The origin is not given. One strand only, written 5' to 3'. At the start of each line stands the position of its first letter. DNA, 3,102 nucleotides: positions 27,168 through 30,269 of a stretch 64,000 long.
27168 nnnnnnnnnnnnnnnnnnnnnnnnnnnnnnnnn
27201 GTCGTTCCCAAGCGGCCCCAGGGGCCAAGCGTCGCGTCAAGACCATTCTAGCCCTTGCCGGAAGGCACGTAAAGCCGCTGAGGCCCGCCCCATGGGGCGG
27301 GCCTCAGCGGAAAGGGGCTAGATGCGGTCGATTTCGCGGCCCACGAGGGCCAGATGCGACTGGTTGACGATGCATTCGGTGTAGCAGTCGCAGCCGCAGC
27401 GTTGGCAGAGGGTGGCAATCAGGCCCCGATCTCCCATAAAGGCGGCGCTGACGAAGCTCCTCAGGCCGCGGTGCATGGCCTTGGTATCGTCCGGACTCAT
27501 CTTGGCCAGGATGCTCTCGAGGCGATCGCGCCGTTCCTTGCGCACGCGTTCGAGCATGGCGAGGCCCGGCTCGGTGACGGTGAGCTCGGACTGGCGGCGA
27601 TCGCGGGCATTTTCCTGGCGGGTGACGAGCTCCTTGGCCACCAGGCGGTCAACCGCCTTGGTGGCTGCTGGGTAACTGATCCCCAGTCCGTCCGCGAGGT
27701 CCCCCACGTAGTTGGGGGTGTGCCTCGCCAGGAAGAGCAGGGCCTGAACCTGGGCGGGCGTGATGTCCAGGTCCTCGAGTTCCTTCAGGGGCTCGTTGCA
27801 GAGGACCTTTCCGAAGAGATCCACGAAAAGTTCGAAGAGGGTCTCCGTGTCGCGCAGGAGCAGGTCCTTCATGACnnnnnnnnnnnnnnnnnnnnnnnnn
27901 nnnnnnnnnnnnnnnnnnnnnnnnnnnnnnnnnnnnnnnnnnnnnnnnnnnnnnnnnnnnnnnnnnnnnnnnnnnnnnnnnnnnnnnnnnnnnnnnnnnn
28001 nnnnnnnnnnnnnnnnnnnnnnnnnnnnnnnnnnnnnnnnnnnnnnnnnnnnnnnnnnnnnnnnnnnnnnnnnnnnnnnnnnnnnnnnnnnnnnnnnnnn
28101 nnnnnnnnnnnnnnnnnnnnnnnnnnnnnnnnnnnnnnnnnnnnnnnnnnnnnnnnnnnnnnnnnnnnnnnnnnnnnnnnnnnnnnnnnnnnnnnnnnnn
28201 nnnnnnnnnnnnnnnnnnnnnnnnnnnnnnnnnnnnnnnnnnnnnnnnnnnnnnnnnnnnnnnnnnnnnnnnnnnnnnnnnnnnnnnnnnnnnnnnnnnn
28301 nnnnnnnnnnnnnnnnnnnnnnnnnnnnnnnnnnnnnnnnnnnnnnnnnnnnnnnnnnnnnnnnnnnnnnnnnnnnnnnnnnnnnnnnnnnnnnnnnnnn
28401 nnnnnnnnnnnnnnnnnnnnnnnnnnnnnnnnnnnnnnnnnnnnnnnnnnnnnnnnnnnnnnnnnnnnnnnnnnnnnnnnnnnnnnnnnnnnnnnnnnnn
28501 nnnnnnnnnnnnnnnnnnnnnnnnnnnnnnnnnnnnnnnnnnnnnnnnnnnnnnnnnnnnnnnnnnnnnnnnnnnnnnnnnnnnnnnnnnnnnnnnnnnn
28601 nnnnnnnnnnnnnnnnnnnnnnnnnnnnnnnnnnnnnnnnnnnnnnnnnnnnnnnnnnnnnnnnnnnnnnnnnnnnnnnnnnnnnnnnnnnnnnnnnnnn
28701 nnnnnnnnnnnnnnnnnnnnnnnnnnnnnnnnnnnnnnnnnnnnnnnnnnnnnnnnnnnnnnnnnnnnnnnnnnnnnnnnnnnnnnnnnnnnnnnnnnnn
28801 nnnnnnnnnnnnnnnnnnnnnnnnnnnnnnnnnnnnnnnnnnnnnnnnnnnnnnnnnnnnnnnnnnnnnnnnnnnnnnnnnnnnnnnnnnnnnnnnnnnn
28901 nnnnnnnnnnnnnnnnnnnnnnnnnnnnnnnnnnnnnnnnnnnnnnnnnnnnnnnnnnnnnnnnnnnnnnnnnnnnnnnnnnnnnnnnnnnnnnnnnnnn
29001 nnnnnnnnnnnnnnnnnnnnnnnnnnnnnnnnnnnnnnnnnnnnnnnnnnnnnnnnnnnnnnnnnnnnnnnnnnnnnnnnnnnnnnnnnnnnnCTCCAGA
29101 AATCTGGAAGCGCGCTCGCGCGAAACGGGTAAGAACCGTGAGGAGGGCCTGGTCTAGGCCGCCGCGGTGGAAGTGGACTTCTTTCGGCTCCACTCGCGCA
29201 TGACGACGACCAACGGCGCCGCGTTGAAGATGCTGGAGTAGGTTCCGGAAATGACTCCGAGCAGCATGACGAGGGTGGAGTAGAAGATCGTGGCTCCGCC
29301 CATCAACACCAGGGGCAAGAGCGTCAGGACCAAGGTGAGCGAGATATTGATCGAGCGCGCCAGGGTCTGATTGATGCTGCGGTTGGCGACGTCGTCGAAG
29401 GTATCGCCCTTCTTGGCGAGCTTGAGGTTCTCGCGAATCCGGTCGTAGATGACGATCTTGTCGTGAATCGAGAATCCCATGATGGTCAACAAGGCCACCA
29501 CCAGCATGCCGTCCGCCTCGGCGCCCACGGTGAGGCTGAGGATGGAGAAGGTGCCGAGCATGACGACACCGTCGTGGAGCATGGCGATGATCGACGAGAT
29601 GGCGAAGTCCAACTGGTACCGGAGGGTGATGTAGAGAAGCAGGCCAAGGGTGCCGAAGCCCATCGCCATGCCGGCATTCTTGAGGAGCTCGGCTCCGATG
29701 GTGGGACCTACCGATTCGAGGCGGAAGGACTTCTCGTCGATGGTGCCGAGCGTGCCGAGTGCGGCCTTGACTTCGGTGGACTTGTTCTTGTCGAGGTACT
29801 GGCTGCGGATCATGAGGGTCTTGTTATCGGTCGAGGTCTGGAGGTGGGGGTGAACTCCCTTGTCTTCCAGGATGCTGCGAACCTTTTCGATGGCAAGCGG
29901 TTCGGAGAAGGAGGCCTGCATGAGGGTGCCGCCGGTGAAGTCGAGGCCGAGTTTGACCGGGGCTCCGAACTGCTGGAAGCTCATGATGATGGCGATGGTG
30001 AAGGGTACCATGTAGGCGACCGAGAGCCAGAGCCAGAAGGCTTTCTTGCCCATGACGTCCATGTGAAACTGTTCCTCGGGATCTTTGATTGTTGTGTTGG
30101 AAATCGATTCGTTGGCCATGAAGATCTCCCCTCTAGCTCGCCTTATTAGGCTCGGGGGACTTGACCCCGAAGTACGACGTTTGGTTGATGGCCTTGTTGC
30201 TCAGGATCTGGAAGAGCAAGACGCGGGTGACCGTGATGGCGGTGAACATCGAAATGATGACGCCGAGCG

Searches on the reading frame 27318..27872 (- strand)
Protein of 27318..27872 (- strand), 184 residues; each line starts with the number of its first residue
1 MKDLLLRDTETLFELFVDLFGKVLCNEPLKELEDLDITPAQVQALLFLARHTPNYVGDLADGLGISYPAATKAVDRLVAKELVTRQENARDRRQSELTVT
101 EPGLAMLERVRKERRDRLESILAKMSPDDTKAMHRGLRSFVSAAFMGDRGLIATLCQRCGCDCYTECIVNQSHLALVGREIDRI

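Call 58: search_protein_families(library=pfam, proteins=[window:27318-27872:-], max_evalue=0.00001)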
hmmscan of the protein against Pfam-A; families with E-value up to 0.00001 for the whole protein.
window:27318-27872:- (184 aa): 3 families
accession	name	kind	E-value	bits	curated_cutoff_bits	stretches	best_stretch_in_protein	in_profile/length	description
PF12802.13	MarR_2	-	1e-16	61.3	27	1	36-94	2-61/61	MarR family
PF01047.28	MarR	-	1.2e-11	44.7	24.6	1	37-94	1-58/59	MarR family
PF01978.25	TrmB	-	9.9e-06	25.8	25.6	0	32-88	1-57/68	Sugar-specific transcriptional regulator TrmB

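Call 62: find_homologous_proteins(query=window:27318-27872:-)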
Query window:27318-27872:- (184 aa): 18 proteins with E <= 0.001 among 208 candidates.
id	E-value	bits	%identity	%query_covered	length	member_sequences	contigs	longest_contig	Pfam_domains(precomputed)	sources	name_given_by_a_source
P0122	2.8e-103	361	90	100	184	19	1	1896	PF01047.29,PF12802.14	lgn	-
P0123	3.9e-103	361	89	100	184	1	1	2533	PF01047.29,PF01978.26,PF12802.14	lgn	-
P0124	1.1e-68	248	65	98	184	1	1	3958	PF01047.29,PF01978.26,PF12802.14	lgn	-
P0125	2.8e-68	247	65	98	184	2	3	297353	PF01047.29,PF01978.26,PF12802.14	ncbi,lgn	-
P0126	7.0e-68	246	65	100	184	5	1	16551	PF01047.29,PF22166.4,PF01978.26,PF12802.14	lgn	-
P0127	1.5e-67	245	65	98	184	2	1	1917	PF01047.29,PF01978.26,PF12802.14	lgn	-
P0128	2.7e-66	241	61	100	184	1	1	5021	PF01047.29,PF01978.26,PF12802.14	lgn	-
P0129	9.1e-66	239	61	100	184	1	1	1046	PF01047.29,PF12802.14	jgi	-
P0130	1.2e-63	232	61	98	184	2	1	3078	PF01047.29,PF12802.14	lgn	-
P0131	6.4e-63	230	60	100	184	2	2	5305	PF01047.29,PF01978.26,PF12802.14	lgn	-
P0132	2.3e-59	218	62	93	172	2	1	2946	PF01047.29,PF01978.26,PF12802.14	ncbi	ncbi:MAG TPA: MarR family transcriptional regulator, partial [Stenomitos sp.]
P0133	2.0e-57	212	58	98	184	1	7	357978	PF01047.29,PF12802.14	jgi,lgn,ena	jgi:DNA-binding MarR family transcriptional regulator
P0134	4.5e-57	211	57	98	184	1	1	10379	PF01047.29,PF12802.14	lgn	-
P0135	2.3e-53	199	54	100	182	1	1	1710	PF01047.29,PF12802.14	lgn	-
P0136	3.6e-51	191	53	97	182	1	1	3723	PF01047.29,PF12802.14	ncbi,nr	ncbi:MAG: MarR family winged helix-turn-helix transcriptional regulator [Cyanobacteria bacterium REE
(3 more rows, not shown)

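Call 63: find_encoding_contigs(protein=P0123, flank=10000, max_places=3)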
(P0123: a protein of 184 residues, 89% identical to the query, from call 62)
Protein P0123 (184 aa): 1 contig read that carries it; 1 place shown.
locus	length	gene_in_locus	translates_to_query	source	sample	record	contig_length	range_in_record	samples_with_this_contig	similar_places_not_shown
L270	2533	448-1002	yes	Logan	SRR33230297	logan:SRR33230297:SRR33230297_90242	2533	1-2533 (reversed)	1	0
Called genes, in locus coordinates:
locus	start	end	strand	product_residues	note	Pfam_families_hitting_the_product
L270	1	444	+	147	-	?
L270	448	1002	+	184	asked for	PF01978:TrmB (weak), PF12802:MarR_2, PF01047:MarR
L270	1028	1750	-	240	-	-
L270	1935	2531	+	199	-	?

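Call 64: find_encoding_contigs(protein=P0125, flank=10000, max_places=3)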
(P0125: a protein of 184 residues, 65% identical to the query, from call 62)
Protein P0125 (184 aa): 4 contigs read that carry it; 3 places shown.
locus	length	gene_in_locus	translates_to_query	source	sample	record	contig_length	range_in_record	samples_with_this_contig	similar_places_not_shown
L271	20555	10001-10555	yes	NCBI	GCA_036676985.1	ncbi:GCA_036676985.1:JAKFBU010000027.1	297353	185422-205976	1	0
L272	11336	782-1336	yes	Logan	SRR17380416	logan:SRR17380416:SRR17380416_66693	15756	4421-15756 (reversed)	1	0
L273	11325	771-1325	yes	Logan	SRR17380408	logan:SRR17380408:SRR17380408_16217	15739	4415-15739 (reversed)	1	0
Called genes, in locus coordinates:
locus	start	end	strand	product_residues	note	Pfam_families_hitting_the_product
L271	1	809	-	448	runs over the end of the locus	PF00278:Orn_DAP_Arg_deC, PF02784:Orn_Arg_deC_N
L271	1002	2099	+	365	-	PF01784:DUF34_NIF3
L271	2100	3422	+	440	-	PF00009:GTP_EFTU, PF01926:MMR_HSR1, PF02421:FeoB_N, PF00009:GTP_EFTU, PF01926:MMR_HSR1, PF02421:FeoB_N, PF04548:AIG1 (weak), PF14714:KH_dom-like, +3 more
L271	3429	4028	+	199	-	PF02660:G3P_acyltransf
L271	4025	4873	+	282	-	PF00398:RrnaAD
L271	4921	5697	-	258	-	PF02632:BioY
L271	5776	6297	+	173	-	PF09988:DUF2227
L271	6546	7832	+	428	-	PF21760:SecD_1st, PF22599:SecDF_P1_head, PF03176:MMPL, PF02355:SecD_SecF_C, PF00873:ACR_tran (weak)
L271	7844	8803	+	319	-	PF07549:Sec_GG, PF02355:SecD_SecF_C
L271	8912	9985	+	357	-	PF01883:FeS_assembly_P, PF00142:Fer4_NifH (faint), PF01656:CbiA, PF09140:MipZ (weak), PF10609:ParA, PF13614:AAA_31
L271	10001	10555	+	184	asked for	PF01978:TrmB, PF12802:MarR_2, PF01047:MarR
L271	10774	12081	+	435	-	PF02684:LpxB (faint)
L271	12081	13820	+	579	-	PF00664:ABC_membrane, PF00005:ABC_tran, PF02463:SMC_N (faint)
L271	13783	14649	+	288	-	PF02517:Rce1-like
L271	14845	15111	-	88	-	-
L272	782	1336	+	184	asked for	PF01978:TrmB, PF12802:MarR_2, PF01047:MarR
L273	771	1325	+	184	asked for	PF01978:TrmB, PF12802:MarR_2, PF01047:MarR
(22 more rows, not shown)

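Call 65: find_encoding_contigs(protein=P0133, flank=10000, max_places=3)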
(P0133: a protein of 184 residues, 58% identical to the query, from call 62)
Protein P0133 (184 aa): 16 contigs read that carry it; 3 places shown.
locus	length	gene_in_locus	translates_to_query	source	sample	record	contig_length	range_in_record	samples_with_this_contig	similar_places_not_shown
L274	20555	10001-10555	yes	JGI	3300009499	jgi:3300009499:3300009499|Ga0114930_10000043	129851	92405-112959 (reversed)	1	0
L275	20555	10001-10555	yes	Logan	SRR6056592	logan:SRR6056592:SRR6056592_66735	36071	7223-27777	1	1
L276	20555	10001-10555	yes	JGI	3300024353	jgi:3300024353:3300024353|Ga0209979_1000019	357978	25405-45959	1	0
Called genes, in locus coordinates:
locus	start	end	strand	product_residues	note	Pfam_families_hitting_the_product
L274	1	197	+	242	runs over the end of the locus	PF00011:HSP20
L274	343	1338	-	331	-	PF17914:HopA1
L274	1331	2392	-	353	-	PF01636:APH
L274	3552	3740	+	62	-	-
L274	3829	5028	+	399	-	PF06181:Urate_ox_N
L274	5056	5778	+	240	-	PF03167:UDG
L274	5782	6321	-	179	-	PF03167:UDG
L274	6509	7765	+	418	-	PF21760:SecD_1st, PF22599:SecDF_P1_head, PF03176:MMPL, PF02355:SecD_SecF_C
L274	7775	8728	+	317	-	PF07549:Sec_GG (weak), PF02355:SecD_SecF_C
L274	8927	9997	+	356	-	PF01883:FeS_assembly_P, PF00142:Fer4_NifH (faint), PF01656:CbiA, PF09140:MipZ (weak), PF10609:ParA, PF13614:AAA_31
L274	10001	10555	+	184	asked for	PF12802:MarR_2, PF01047:MarR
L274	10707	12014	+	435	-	PF02684:LpxB (faint)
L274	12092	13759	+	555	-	PF00664:ABC_membrane, PF00005:ABC_tran, PF02463:SMC_N (faint)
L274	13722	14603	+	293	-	PF02517:Rce1-like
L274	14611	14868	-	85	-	-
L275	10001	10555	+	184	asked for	PF12802:MarR_2, PF01047:MarR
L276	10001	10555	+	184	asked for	PF12802:MarR_2, PF01047:MarR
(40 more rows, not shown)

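Call 71: search_protein_families(library=pfam, proteins=[window:27318-27872:-], max_evalue=0.01)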
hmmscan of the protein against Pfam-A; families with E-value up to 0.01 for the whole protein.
window:27318-27872:- (184 aa): 5 families
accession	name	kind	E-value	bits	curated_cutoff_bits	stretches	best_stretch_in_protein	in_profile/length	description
PF12802.13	MarR_2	-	1e-16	61.3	27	1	36-94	2-61/61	MarR family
PF01047.28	MarR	-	1.2e-11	44.7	24.6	1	37-94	1-58/59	MarR family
PF01978.25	TrmB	-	9.9e-06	25.8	25.6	1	32-88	1-57/68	Sugar-specific transcriptional regulator TrmB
PF13463.12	HTH_27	-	9.9e-05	23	22.2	1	38-103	2-68/68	Winged helix DNA-binding domain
PF13412.12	HTH_24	-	0.0085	16.1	21.9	0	58-84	22-48/48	Winged helix-turn-helix DNA-binding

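Call 72: search_protein_families(library=ncbifam, proteins=[window:27318-27872:-], max_evalue=0.001)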
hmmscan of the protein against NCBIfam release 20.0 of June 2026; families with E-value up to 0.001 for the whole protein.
window:27318-27872:- (184 aa): 10 families
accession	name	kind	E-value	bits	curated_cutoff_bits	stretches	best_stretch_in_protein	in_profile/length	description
NF050133.1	TransRegFabT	equivalog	3.9e-09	36.9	200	1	17-140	5-130/138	fatty acid biosynthesis transcriptional regulator FabT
NF053777.1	Saro0803TransReg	equivalog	1.1e-08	34.9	200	1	32-133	30-131/140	Saro_0803 family transcriptional regulator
TIGR02337.1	HpaR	equivalog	2.2e-08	34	121.2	1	32-129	21-118/130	homoprotocatechuate degradation operon regulator HpaR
NF045593.1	bilirub_TF_BilQ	equivalog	4.1e-08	33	125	1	30-139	21-130/135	bilirubin utilization transcriptional regulator BilQ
NF052438.1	TransRegRv0880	equivalog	9.8e-08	31.9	220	1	36-135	31-130/143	Rv0880 family HTH-type transcriptional regulator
NF002926.0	PRK03573.1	equivalog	1.1e-07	31.9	120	1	33-134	25-127/144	transcriptional regulator SlyA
NF008565.1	PRK11512.1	equivalog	2e-07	31.1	240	1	32-128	33-129/144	multiple antibiotic resistance transcriptional regulator MarR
NF008122.0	PRK10870.1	equivalog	7.3e-07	29.1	157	1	13-136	30-154/176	transcriptional repressor MprA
NF038251.1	AdcR_fam_Zn_TF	equivalog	8.1e-07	29.4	175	1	34-140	31-139/143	zinc-dependent MarR family transcriptional regulator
NF052638.1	TransRegOhrRVib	equivalog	1.1e-05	25.2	200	1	12-109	12-107/141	transcriptional regulator OhrR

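Call 75: search_solved_structures(query=window:27318-27872:-, max_evalue=0.001, show_alignments=2)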
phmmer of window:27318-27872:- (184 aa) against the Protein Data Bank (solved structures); distinct sequences matched with E-value up to 0.001: 37.
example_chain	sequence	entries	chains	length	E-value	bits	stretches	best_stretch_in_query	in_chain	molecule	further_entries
2nyx_A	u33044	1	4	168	7.3e-11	45.4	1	34-144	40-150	Probable transcriptional regulatory protein, Rv1404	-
1s3j_A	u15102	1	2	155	4.8e-10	42.7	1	19-127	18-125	YusO protein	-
2eth_A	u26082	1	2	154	3.8e-09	39.8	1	10-144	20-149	transcriptional regulator, putative, Mar family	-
2a61_A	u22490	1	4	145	2.7e-08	37.1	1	27-129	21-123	transcriptional regulator Tm0710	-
2rdp_A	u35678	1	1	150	1.3e-07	34.8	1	32-139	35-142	putative transcriptional regulator MarR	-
4xrf_A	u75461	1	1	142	1.2e-06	31.7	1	20-124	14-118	Transcriptional regulator, MarR family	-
4aih_A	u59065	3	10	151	3.3e-06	30.3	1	32-131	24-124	TRANSCRIPTIONAL REGULATOR SLYA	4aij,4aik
6c28_A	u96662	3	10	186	6.1e-06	29.4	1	34-127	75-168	Transcriptional regulator, MarR family | CouR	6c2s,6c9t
4em0_B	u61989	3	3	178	6.3e-06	29.3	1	11-126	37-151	Uncharacterized HTH-type transcriptional regulator SAR2349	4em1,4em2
5fb2_A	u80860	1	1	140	1e-05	28.7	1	29-142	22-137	MarR family regulatory protein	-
4l9t_A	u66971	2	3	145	1e-05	28.7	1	29-142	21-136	MepR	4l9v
5leb_A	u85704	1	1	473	2.4e-05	27.5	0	97-162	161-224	DDD_D12_06_D12_06_D12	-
5ffx_A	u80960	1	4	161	2.6e-05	27.4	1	23-142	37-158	MarR family regulatory protein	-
5f6f_A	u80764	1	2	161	3.6e-05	26.9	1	23-142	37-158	MarR family regulatory protein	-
4l9j_A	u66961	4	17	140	3.6e-05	26.9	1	29-142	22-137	MepR | MarR family regulatory protein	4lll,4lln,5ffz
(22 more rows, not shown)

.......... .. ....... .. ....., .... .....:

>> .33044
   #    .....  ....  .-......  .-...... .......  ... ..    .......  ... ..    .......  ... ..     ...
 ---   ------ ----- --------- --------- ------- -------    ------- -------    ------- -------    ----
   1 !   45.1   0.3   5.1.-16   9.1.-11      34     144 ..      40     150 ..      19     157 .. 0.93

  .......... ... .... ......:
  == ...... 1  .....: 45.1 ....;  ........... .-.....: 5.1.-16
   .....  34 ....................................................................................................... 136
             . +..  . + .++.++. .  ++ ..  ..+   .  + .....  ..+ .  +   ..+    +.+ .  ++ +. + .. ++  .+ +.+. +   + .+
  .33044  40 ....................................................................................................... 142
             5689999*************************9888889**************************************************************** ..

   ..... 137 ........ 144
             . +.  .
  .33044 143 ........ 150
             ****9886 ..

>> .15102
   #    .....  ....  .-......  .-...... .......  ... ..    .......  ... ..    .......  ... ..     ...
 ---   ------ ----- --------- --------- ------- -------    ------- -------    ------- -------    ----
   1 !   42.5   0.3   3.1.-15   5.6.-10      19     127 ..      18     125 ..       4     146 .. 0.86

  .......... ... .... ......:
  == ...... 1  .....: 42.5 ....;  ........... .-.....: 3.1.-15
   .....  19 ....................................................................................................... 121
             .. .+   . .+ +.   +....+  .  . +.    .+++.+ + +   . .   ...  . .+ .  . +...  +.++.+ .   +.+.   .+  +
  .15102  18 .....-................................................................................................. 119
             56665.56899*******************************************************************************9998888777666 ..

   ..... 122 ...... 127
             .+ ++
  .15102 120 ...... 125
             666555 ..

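Call 81: find_encoding_contigs(protein=P0126, flank=6000, max_places=2)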
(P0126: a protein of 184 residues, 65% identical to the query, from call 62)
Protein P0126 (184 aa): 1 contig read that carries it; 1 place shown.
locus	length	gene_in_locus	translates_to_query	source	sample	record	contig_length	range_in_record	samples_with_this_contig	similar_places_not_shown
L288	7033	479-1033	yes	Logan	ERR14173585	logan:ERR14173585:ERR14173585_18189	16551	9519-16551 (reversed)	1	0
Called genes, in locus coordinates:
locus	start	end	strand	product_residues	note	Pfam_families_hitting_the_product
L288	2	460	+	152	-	?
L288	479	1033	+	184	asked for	PF01978:TrmB (weak), PF12802:MarR_2, PF01047:MarR, PF22166:WHD_ArnR1 (faint)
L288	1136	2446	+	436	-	PF02684:LpxB (faint)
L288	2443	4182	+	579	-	PF00664:ABC_membrane, PF00005:ABC_tran, PF02463:SMC_N (faint), PF13304:AAA_21 (faint), PF13401:AAA_22 (faint)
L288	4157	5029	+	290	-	PF02517:Rce1-like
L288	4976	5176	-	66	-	-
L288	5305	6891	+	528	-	PF02366:PMT, PF13231:PMT_2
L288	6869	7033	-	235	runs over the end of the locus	PF27252:AF_1314_C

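Call 82: find_encoding_contigs(protein=P0134, flank=6000, max_places=2)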
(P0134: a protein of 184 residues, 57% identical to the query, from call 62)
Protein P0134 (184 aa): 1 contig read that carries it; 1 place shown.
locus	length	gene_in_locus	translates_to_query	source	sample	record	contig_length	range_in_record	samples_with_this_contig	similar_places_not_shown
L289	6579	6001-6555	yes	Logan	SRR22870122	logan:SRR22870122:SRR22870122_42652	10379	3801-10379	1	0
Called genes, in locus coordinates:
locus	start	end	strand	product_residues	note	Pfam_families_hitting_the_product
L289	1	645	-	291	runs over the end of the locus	PF02737:3HCDH_N, PF00725:3HCDH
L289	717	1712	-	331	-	PF01471:PG_binding_1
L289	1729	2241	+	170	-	-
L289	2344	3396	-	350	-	PF01471:PG_binding_1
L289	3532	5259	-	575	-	-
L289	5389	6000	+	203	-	PF13280:WYL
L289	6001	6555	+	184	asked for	PF12802:MarR_2, PF01047:MarR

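Call 102: predict_structure(alignment_id=A1)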
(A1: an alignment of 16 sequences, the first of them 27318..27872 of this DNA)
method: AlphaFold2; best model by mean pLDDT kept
length: 184 residues; sequences in the alignment: 16
mean_pLDDT: 73.5   pTM: 0.60
mean pLDDT of the five models: 73.5, 72.0, 69.6, 67.9, 67.3
residues with pLDDT >= 90: 23; 70-90: 83; 50-70: 77; < 50: 1
segments of 3 or more residues with pLDDT < 50: none
pLDDT, mean of each block of 10 residues (from residue 1): 57 66 70 80 86 80 86 92 86 81 89 80 77 64 55 57 61 59 61
secondary structure, 60 per line:
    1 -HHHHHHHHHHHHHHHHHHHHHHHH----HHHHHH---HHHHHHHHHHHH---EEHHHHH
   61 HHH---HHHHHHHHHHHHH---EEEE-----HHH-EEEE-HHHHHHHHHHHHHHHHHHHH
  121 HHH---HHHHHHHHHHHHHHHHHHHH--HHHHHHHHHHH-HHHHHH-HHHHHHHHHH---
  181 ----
elements in order: H2-25 H30-35 H39-50 H56-63 H67-79 E83-86 E96-99 H101-123 H127-146 H149-159 H161-166 H168-177

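Call 104: search_protein_representatives(protein=window:27318-27872:-)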
Query: 184 residues. Proteins with E-value up to 0.001 (for the whole library): 8509; up to 1e-10: 339; up to 1e-30: 4. The best 150 are listed.
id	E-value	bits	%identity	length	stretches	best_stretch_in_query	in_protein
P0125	8.9e-69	247.0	65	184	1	1-182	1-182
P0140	1.2e-40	155.4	43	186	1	2-184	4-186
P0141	9.8e-33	129.7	40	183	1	5-183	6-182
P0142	6.6e-31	123.7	44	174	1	16-184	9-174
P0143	6.2e-30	120.6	39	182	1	5-180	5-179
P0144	2.7e-29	118.5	38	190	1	12-182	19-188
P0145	4.0e-28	114.7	38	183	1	9-181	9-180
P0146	4.2e-28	114.6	38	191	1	11-179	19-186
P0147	1.4e-27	112.9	37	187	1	7-181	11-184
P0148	4.0e-27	111.4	38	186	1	4-175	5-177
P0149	5.0e-27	111.1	42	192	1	10-183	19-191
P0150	6.9e-27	110.6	36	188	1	13-175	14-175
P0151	8.8e-27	110.3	34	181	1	14-183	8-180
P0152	2.9e-26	108.6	38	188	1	29-183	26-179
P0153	3.9e-26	108.2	37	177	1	26-183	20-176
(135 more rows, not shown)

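Call 106: fold_search(model_id=the predicted structure, library=pdb)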
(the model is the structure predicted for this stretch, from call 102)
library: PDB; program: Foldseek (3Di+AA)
matches with E <= 10: 1746; with E <= 0.001: 253
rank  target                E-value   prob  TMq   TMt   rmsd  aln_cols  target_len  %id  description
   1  4em0                  2.7e-07  1.00  0.56  0.67   5.0       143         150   22  staphylococcus aureus MarR in complex with salicylate and kanamycin (released 2013-04-17)
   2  1s3j_A                2.7e-07  1.00  0.53  0.66   5.9       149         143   26  X-ray crystal structure of YusO protein from Bacillus subtilis (released 2004-04-13)
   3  1s3j_B                4.0e-07  1.00  0.53  0.68   5.7       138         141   25  X-ray crystal structure of YusO protein from Bacillus subtilis (released 2004-04-13)
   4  5ffx_A                6.7e-07  1.00  0.50  0.64   4.7       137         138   21  S. aureus MepR G34K Mutant (released 2016-12-21)
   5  5ffx_D                8.5e-07  1.00  0.56  0.73   4.0       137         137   21  S. aureus MepR G34K Mutant (released 2016-12-21)
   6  2nyx_B                1.1e-06  1.00  0.50  0.61   7.0       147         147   28  Crystal structure of RV1404 from Mycobacterium tuberculosis (released 2006-12-05)
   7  2nyx_A                1.2e-06  1.00  0.49  0.60   5.5       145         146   27  Crystal structure of RV1404 from Mycobacterium tuberculosis (released 2006-12-05)
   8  5fb2_A                1.3e-06  1.00  0.51  0.65   4.7       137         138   21  S. aureus MepR F27L Mutant bound to oligodeoxyribonucleotide (released 2016-12-14)
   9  2rdp                  1.4e-06  1.00  0.54  0.68   5.1       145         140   24  The structure of a MarR family protein from Bacillus stearothermophilus (released 2007-11-13)
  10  4lln_J                1.4e-06  1.00  0.48  0.60   5.4       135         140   21  Crystal structure of S. aureus MepR-DNA complex (released 2014-05-14)
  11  2eth_A                1.6e-06  1.00  0.48  0.60   6.4       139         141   29  Crystal structure of a marr-like transcriptional regulator (tm0816) from thermotoga maritima at 2.50 A resolution (released 2005-11-08)
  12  5f6f_A                1.8e-06  1.00  0.48  0.61   6.8       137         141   21  S. aureus MepR G34R Mutant (released 2016-12-07)
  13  4l9j_B                2.0e-06  1.00  0.48  0.63   6.3       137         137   21  Crystal structure of S. aureus MepR in DNA-binding conformation (released 2013-09-11)
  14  4lln_I                2.2e-06  1.00  0.48  0.62   5.3       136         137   21  Crystal structure of S. aureus MepR-DNA complex (released 2014-05-14)
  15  4l9t_A                2.4e-06  1.00  0.51  0.64   4.9       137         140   22  Crystal structure of MepR F27L mutant from multidrug resistant S. aureus clinical isolate (released 2013-09-11)
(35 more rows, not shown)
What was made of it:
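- The fold is MarR-like (calls 102, 106).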

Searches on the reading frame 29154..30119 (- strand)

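Call 58: search_protein_families(library=pfam, proteins=[window:29154-30119:-], max_evalue=0.00001)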
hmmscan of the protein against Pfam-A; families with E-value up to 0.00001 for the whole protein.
window:29154-30119:- (321 aa): 2 families
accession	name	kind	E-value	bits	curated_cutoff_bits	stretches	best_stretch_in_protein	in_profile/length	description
PF02355.23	SecD_SecF_C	-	1.9e-51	174.6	20.5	1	120-309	5-188/189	Protein export membrane protein SecD/SecF, C-terminal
PF07549.19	Sec_GG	-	2.8e-06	27.1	20.3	1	51-74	4-27/28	SecD/SecF GG Motif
